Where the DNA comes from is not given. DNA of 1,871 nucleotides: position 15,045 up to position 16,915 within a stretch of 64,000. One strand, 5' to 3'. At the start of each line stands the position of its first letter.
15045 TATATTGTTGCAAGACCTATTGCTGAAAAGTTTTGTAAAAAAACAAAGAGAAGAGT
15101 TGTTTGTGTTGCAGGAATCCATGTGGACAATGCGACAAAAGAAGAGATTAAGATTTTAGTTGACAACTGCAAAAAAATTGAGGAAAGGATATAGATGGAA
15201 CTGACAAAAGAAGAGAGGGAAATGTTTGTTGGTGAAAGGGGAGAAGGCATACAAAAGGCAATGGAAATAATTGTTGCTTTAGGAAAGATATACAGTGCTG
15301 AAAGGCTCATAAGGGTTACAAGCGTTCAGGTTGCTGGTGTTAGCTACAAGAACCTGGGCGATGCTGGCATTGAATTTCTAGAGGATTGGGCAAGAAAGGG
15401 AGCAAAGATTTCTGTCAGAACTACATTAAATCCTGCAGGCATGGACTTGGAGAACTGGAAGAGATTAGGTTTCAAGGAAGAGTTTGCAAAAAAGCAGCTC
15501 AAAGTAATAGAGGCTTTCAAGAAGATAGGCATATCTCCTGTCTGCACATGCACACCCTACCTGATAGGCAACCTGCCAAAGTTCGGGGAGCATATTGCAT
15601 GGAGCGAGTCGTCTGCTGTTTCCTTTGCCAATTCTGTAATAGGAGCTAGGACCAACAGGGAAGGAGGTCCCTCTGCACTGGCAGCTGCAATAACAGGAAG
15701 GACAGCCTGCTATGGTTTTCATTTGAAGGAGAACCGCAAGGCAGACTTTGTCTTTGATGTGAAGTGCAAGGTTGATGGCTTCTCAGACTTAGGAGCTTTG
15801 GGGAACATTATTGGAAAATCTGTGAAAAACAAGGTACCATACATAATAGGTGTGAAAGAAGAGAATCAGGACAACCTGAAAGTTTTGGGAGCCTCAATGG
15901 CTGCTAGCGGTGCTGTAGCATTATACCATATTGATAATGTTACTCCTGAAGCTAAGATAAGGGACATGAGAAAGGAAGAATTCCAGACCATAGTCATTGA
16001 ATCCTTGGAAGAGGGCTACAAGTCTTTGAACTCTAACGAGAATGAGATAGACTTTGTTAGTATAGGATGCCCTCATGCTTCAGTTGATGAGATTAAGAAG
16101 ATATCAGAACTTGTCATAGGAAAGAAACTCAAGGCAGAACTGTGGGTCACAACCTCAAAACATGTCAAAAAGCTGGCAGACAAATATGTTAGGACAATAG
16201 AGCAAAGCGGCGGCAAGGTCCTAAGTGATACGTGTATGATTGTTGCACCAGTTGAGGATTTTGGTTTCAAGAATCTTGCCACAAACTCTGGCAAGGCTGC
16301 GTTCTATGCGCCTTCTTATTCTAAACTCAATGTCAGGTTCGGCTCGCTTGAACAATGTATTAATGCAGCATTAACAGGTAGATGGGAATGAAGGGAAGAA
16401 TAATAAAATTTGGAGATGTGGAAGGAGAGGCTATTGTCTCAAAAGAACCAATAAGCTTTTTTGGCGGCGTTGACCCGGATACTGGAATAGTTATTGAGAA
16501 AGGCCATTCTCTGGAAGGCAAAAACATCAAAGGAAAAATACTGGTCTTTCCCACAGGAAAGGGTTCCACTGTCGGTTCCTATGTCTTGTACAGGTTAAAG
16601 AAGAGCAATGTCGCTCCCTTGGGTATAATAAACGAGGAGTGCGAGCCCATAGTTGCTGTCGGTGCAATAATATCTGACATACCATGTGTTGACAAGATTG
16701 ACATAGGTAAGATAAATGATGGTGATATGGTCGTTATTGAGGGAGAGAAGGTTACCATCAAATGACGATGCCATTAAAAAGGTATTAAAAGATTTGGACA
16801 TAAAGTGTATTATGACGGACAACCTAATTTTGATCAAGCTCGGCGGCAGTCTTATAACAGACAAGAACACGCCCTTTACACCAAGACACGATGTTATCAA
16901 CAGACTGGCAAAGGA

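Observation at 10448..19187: Complete archaeal-type mevalonate pathway in one contiguous supercluster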

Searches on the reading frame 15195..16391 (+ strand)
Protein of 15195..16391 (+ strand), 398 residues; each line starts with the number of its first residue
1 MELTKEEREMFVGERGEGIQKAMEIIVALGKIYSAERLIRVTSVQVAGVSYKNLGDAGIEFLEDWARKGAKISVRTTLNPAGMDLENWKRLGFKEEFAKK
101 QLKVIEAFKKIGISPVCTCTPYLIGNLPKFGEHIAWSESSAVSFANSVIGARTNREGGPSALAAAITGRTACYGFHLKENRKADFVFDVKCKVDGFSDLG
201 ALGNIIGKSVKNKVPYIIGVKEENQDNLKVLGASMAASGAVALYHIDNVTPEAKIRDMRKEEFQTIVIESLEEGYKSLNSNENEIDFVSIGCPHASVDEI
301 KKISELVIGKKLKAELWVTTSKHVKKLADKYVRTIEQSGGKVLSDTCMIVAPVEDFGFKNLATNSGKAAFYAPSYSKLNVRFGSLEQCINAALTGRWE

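Call 3: search_protein_families(library=pfam, proteins=[window:15195-16391:+], max_evalue=0.01)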
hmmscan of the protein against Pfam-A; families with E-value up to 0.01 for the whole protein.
window:15195-16391:+ (398 aa): 1 family
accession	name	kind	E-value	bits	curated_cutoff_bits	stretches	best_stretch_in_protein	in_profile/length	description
PF04412.18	AcnX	-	3.4e-157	523.7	31.5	1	1-390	1-400/400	Aconitase X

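Call 4: search_protein_families(library=ncbifam, proteins=[window:15195-16391:+], max_evalue=0.01)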
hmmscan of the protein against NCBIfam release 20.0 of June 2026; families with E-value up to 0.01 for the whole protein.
window:15195-16391:+ (398 aa): 1 family
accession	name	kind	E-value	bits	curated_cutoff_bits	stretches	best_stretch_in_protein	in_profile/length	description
NF051439.1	C3LHypDHLhpIPSEAE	equivalog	1.8e-94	317.2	700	1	1-396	144-547/555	cis-3-hydroxy-L-proline dehydratase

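Call 10: search_solved_structures(query=window:15195-16391:+, show_alignments=2)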
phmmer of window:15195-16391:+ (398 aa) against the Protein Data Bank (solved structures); distinct sequences matched with E-value up to 0.001: 4.
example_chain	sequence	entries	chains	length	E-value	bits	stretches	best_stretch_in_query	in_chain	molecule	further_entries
7cnr_A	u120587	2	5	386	1.5e-120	405.8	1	1-390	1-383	DUF521 domain-containing protein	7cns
7d2r_A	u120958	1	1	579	1.2e-71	244.9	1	2-396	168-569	cis-3-hydroxy-L-proline dehydratase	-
7cnq_A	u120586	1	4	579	4e-70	239.9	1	2-396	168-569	cis-3-hydroxy-L-proline dehydratase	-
7cnp_A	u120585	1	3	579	4e-70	239.9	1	2-396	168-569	cis-3-hydroxy-L-proline dehydratase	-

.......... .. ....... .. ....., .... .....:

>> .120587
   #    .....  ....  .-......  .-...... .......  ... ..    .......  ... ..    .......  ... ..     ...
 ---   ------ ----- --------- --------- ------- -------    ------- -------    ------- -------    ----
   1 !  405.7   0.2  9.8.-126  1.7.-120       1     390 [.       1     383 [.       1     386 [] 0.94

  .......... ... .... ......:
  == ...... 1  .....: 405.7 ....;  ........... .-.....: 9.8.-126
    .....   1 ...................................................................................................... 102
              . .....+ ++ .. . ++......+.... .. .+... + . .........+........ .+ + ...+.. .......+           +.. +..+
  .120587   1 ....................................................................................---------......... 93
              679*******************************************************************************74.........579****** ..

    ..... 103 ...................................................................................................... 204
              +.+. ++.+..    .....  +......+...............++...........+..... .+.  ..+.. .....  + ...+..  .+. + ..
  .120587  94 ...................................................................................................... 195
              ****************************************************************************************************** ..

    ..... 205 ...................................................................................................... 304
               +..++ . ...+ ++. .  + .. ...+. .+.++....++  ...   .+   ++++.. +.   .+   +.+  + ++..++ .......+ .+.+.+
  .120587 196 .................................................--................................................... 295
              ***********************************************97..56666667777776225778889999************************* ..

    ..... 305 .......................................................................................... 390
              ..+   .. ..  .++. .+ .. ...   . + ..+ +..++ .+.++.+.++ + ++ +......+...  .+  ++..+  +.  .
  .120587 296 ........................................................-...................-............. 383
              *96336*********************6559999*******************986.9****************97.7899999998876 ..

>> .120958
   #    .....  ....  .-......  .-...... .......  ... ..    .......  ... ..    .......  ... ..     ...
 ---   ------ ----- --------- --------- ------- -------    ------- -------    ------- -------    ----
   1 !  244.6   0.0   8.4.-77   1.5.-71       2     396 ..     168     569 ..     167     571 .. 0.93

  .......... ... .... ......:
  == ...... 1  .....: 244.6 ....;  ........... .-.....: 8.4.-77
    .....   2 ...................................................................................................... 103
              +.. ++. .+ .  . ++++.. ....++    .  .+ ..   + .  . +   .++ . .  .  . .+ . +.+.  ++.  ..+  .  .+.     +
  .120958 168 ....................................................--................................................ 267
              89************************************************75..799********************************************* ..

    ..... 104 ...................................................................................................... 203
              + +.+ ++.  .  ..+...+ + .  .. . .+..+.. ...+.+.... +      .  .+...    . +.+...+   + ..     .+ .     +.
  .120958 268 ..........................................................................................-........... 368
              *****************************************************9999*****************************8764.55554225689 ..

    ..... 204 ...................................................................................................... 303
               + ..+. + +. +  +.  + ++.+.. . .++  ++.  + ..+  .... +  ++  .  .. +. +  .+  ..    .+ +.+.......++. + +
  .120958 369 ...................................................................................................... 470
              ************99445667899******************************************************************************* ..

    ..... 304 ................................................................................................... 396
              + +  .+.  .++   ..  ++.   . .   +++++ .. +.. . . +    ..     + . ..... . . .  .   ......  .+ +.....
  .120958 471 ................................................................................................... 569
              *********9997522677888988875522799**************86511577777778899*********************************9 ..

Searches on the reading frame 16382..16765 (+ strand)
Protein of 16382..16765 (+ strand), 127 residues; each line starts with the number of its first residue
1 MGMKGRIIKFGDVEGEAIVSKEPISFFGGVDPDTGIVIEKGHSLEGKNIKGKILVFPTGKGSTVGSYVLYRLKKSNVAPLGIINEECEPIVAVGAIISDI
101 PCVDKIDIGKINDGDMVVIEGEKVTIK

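Call 3: search_protein_families(library=pfam, proteins=[window:16382-16765:+], max_evalue=0.01)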
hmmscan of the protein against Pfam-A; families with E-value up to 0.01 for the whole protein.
window:16382-16765:+ (127 aa): 1 family
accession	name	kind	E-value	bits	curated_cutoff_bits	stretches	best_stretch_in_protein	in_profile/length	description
PF01989.23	AcnX_swivel_put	-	2.7e-36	123.7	27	1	24-103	1-80/80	Aconitase X swivel domain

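Call 4: search_protein_families(library=ncbifam, proteins=[window:16382-16765:+], max_evalue=0.01)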
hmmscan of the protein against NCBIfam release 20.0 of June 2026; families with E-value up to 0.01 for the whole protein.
window:16382-16765:+ (127 aa): 2 families
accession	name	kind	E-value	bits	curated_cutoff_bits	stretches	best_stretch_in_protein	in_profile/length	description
NF003046.0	PRK03955.1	equivalog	7e-55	184.5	163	1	2-127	3-128/132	DUF126 domain-containing protein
NF051439.1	C3LHypDHLhpIPSEAE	equivalog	1.2e-22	80.1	700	1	9-100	4-95/555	cis-3-hydroxy-L-proline dehydratase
